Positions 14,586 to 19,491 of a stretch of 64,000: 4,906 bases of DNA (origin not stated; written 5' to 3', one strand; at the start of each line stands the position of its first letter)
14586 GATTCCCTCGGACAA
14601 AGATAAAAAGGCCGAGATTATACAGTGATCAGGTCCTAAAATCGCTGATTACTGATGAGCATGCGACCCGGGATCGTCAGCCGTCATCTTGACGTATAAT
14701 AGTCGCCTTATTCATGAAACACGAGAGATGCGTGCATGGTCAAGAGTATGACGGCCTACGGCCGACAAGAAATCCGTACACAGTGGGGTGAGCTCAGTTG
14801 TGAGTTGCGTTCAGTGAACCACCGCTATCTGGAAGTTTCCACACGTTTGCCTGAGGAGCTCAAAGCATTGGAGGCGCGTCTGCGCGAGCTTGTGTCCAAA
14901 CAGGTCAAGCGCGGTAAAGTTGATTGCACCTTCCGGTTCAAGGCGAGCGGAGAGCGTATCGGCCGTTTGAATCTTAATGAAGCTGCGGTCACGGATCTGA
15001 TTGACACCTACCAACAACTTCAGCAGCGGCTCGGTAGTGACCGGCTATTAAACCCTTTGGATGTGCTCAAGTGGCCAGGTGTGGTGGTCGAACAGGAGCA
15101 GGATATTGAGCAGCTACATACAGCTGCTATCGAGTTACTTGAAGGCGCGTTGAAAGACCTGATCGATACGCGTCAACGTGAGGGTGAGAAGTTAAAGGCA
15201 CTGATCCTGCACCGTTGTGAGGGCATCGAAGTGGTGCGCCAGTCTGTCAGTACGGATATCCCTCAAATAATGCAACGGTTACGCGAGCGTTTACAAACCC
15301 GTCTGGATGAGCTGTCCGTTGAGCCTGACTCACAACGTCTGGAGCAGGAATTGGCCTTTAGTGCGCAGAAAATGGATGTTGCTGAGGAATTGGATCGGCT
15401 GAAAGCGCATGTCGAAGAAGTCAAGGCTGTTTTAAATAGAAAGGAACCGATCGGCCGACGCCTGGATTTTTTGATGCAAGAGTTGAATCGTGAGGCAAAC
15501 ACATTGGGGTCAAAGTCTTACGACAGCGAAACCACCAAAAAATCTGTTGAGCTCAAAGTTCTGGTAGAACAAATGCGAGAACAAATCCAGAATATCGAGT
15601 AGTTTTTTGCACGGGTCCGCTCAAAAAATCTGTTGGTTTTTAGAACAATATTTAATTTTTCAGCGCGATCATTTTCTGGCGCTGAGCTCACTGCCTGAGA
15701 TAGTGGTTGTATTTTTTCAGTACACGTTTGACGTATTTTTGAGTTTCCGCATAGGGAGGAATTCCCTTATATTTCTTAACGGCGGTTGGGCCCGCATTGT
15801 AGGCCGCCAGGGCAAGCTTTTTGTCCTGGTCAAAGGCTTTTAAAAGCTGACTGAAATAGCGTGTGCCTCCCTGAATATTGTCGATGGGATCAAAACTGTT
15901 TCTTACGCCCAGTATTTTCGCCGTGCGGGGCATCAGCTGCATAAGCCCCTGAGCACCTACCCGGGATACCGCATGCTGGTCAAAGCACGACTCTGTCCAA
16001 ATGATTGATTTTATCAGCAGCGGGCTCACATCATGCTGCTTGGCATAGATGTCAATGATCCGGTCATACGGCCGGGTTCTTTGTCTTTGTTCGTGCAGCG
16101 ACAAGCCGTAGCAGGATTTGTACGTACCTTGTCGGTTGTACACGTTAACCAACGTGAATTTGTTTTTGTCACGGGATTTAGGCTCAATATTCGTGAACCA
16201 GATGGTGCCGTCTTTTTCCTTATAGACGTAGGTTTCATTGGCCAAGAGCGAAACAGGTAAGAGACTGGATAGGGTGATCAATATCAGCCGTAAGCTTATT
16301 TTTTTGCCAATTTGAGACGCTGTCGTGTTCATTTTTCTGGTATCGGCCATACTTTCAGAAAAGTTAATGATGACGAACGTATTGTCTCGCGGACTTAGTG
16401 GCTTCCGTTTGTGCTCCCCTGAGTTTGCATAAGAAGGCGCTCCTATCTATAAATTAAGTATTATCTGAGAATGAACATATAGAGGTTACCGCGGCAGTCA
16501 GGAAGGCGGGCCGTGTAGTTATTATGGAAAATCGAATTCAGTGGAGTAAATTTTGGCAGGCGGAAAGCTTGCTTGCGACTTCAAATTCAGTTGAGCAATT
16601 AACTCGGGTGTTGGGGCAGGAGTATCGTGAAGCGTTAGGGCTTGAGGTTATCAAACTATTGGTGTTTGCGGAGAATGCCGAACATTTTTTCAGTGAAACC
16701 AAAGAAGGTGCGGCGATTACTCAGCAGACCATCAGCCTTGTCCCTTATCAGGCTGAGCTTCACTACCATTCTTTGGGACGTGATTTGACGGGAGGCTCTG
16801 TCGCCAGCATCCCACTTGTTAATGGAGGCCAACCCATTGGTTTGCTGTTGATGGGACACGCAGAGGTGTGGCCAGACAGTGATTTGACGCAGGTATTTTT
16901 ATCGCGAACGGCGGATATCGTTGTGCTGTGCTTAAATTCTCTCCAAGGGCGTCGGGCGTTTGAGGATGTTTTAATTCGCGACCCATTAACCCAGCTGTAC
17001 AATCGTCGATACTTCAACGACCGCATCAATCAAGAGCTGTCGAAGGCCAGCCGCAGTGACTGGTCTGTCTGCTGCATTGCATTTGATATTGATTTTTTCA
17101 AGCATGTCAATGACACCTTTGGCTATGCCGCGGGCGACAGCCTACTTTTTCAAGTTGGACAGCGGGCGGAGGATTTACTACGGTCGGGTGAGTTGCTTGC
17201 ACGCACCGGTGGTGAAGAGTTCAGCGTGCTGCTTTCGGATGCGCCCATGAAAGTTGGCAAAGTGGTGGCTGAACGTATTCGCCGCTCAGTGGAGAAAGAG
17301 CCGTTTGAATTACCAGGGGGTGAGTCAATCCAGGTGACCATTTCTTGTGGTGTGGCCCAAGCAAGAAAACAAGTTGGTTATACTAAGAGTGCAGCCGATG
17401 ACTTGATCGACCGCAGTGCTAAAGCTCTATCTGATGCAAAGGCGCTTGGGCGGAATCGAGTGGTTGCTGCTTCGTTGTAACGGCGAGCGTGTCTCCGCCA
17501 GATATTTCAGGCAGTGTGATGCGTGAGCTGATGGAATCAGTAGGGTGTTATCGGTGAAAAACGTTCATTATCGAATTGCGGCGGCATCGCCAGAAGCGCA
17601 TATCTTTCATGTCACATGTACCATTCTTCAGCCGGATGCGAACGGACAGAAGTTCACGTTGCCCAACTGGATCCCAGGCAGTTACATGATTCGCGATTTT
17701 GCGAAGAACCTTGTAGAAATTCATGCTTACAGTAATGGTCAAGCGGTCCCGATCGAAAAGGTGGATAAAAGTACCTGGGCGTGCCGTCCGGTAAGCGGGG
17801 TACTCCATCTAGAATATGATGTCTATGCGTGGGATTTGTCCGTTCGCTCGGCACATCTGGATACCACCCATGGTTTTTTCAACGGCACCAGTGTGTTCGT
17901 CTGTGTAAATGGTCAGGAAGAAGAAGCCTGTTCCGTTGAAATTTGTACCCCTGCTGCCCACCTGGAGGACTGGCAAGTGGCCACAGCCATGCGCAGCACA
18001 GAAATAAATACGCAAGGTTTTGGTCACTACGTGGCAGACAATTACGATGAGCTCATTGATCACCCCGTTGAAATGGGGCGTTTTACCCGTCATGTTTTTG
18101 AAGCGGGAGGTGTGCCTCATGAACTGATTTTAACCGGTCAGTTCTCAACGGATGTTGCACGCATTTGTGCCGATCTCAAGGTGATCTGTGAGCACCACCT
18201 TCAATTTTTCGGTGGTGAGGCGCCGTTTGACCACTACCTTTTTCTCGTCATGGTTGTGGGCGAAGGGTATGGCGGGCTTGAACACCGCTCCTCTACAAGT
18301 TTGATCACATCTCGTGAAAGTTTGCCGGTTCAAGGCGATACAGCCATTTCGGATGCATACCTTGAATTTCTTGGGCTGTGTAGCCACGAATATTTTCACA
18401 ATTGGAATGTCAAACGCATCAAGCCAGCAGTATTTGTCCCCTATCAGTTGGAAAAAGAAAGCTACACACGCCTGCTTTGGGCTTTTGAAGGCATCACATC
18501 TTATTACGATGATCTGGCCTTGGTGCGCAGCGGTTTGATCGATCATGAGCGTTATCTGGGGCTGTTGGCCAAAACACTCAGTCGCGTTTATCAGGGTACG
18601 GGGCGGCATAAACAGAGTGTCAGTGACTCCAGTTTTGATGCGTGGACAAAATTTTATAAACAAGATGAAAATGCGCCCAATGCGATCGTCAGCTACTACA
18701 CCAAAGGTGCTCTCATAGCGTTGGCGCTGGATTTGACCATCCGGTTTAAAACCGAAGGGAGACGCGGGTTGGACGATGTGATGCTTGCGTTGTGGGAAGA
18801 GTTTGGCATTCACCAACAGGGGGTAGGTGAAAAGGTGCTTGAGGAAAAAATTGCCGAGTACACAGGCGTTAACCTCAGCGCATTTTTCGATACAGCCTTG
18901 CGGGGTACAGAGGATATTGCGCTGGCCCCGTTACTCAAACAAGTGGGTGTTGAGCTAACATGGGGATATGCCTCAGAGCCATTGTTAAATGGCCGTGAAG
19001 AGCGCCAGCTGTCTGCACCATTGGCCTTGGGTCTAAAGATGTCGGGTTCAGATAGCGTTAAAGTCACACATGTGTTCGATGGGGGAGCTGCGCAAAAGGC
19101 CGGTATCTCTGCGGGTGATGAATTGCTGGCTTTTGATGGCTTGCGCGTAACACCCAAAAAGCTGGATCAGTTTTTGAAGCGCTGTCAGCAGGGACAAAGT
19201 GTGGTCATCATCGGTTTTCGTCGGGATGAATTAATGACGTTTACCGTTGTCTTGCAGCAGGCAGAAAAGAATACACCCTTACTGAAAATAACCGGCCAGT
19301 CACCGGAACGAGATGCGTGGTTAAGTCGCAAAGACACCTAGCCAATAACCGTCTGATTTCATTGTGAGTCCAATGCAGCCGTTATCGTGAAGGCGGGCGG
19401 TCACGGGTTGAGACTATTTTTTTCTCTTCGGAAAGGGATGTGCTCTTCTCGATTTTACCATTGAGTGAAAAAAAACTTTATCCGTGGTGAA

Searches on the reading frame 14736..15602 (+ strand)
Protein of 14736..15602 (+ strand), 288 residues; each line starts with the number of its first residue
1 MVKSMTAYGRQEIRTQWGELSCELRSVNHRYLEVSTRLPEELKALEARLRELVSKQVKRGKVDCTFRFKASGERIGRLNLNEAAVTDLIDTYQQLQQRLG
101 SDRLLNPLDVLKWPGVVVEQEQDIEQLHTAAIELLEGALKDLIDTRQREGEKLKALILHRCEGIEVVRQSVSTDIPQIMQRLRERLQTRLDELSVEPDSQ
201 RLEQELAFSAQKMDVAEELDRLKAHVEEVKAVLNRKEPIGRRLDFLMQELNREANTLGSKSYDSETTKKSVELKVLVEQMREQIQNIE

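Call 35: search_protein_families(library=pfam, proteins=[window:14736-15602:+], max_evalue=0.00001)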
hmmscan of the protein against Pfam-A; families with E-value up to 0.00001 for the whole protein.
window:14736-15602:+ (288 aa): 2 families
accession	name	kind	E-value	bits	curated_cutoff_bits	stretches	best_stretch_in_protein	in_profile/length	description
PF03755.18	YicC-like_N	-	1.6e-43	149.2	25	1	2-154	1-155/156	Endoribonuclease YicC-like, N-terminal region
PF08340.16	YicC-like_C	-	1.4e-41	141.8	27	1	173-288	3-120/120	Endoribonuclease YicC-like, C-terminal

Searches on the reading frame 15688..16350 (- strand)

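Call 35: search_protein_families(library=pfam, proteins=[window:15688-16350:-], max_evalue=0.00001)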
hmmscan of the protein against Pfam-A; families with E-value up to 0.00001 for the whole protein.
window:15688-16350:- (220 aa): 1 family
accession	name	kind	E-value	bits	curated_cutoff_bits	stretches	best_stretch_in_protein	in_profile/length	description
PF01464.25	SLT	-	1.3e-28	99.3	21.3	1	99-205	3-115/117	Transglycosylase SLT domain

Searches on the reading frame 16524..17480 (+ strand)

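Call 3: search_protein_families(library=pfam, proteins=[window:16524-17480:+], max_evalue=0.01)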
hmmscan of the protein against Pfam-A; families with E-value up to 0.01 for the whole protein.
window:16524-17480:+ (318 aa): 2 families
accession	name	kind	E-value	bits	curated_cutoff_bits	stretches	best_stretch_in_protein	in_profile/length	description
PF00990.26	GGDEF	-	8.1e-39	133.4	23.8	1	152-312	3-161/161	Diguanylate cyclase, GGDEF domain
PF01590.32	GAF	-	0.0032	18.4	22.4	1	56-131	48-127/133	GAF domain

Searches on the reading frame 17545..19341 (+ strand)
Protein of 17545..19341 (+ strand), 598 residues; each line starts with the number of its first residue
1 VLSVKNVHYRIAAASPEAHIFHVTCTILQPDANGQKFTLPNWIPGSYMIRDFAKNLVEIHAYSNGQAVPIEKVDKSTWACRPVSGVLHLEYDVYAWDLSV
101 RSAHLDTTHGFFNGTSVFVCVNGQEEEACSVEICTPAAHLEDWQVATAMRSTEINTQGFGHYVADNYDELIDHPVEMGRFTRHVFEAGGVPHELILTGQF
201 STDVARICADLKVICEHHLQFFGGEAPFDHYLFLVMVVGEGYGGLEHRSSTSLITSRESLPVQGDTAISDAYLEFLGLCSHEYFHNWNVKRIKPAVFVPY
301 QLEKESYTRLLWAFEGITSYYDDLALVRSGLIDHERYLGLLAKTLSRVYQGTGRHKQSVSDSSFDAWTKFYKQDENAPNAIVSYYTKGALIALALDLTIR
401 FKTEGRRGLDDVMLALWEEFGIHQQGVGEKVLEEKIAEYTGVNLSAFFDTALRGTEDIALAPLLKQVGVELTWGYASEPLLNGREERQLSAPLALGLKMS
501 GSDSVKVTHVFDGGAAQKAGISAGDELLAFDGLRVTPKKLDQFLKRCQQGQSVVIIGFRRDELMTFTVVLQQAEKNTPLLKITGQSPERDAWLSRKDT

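Call 3: search_protein_families(library=pfam, proteins=[window:17545-19341:+], max_evalue=0.01)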
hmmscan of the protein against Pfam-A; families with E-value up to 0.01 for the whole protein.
window:17545-19341:+ (598 aa): 5 families
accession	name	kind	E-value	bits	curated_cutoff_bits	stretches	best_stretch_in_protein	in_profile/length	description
PF17899.6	Peptidase_M61_N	-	1.1e-55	188.6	23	1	8-179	1-168/168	Peptidase M61 N-terminal domain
PF05299.18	Peptidase_M61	-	3.3e-48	163.4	22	1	275-391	2-118/118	M61 glycyl aminopeptidase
PF17820.7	PDZ_6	-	2.9e-05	24.1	27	1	508-560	3-54/54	PDZ domain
PF13180.12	PDZ_2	-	5.5e-05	23.8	27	1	496-568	4-78/80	PDZ domain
PF00595.29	PDZ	-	0.00073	20.3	23.2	1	495-535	12-57/81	PDZ domain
